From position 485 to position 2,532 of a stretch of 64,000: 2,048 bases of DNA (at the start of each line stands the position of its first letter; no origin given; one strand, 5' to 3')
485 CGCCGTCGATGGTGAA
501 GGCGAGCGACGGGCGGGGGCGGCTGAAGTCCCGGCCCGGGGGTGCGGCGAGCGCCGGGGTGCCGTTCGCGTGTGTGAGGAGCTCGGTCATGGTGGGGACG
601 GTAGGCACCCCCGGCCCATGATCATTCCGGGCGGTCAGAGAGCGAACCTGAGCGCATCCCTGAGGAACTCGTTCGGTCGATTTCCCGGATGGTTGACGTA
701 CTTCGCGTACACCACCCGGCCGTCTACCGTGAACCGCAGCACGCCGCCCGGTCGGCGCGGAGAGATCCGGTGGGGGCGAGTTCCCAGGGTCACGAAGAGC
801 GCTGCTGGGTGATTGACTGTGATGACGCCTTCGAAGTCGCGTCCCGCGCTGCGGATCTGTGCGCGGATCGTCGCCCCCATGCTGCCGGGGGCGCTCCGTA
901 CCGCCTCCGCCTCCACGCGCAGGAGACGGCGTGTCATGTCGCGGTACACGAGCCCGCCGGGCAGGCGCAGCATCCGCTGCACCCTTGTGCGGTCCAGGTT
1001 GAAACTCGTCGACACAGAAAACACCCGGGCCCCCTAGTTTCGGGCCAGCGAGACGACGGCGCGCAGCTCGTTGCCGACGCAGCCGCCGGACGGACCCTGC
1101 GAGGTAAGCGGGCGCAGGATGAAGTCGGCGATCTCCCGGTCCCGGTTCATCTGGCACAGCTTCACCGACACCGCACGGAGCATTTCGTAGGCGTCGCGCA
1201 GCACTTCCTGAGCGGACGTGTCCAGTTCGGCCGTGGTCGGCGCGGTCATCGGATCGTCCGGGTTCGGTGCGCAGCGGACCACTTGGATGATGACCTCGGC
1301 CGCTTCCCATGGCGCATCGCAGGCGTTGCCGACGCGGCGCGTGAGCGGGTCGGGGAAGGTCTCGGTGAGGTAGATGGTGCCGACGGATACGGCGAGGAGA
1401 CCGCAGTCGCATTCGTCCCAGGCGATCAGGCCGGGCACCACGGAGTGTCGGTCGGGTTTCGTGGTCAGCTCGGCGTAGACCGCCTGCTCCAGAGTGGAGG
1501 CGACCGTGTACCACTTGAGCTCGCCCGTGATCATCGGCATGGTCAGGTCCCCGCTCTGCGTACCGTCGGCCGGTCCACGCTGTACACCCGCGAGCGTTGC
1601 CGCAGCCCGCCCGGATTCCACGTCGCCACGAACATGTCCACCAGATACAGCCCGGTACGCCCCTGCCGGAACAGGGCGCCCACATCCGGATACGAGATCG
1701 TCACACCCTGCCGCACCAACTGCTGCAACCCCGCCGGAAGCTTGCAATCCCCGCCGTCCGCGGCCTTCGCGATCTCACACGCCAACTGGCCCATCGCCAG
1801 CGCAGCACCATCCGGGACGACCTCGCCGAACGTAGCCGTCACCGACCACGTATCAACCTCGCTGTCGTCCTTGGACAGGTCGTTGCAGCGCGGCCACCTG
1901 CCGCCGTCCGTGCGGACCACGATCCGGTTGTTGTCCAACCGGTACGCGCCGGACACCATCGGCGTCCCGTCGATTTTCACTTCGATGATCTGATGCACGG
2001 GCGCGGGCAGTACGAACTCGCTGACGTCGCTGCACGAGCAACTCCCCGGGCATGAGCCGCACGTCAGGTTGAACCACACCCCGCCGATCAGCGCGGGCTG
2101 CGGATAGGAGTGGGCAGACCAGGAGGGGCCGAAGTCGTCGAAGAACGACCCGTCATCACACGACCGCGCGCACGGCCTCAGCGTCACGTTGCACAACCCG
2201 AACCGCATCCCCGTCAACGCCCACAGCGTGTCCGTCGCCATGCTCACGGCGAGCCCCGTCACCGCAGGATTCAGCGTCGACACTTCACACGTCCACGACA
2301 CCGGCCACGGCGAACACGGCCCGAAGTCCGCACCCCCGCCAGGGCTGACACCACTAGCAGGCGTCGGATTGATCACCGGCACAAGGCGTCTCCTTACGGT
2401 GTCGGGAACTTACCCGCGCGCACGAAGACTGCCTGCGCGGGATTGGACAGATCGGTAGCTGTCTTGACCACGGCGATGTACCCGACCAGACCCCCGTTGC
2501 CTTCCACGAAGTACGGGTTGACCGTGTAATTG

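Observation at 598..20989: Family of conserved 33-nt elements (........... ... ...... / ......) placed 6-7 nt upstream of late-gene start codons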

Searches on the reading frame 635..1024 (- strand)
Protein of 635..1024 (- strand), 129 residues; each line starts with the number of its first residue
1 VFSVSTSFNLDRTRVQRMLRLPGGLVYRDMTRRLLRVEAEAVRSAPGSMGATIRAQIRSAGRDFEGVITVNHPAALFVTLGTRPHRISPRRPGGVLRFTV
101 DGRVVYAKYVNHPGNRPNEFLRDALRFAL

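Call 12: search_protein_families(library=pfam, proteins=[window:635-1024:-], max_evalue=0.01)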
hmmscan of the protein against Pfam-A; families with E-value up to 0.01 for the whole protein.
window:635-1024:- (129 aa): 0 families

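Call 13: search_protein_families(library=phrogs, proteins=[window:635-1024:-], max_evalue=0.001)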
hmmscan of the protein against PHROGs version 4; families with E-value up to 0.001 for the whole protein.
window:635-1024:- (129 aa): 0 families

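Call 68: search_protein_families(library=phrogs, proteins=[window:635-1024:-], max_evalue=0.01)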
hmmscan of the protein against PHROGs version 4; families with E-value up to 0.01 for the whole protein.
window:635-1024:- (129 aa): 0 families

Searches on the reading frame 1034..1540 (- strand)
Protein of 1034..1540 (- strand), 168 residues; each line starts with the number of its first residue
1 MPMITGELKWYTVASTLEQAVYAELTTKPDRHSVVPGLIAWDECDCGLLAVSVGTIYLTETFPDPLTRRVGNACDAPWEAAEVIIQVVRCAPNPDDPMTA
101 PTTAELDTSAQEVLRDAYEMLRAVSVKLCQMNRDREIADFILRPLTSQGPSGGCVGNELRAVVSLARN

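Call 68: search_protein_families(library=phrogs, proteins=[window:1034-1540:-], max_evalue=0.01)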
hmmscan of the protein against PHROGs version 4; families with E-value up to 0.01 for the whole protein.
window:1034-1540:- (168 aa): 1 family
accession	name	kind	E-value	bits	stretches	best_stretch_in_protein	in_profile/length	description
phrog_810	-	unknown function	1.6e-20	74.8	1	42-165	59-180/180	-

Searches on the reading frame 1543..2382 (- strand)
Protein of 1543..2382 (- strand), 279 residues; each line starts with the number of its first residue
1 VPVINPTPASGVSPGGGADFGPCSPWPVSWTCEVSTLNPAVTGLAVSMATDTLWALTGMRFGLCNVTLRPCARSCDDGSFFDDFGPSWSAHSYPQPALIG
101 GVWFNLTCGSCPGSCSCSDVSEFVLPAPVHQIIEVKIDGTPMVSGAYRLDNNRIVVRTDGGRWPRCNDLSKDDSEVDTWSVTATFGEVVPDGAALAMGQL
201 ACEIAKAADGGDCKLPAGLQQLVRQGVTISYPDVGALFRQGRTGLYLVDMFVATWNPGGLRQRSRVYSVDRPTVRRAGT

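Call 68: search_protein_families(library=phrogs, proteins=[window:1543-2382:-], max_evalue=0.01)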
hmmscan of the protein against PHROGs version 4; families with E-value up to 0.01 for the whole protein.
window:1543-2382:- (279 aa): 2 families
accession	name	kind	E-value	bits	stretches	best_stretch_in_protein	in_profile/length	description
phrog_783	-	connector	4.8e-67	226.9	1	22-276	2-253/254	head-tail adaptor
phrog_442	-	connector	2.2e-07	31.4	1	123-236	146-247/270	head-tail adaptor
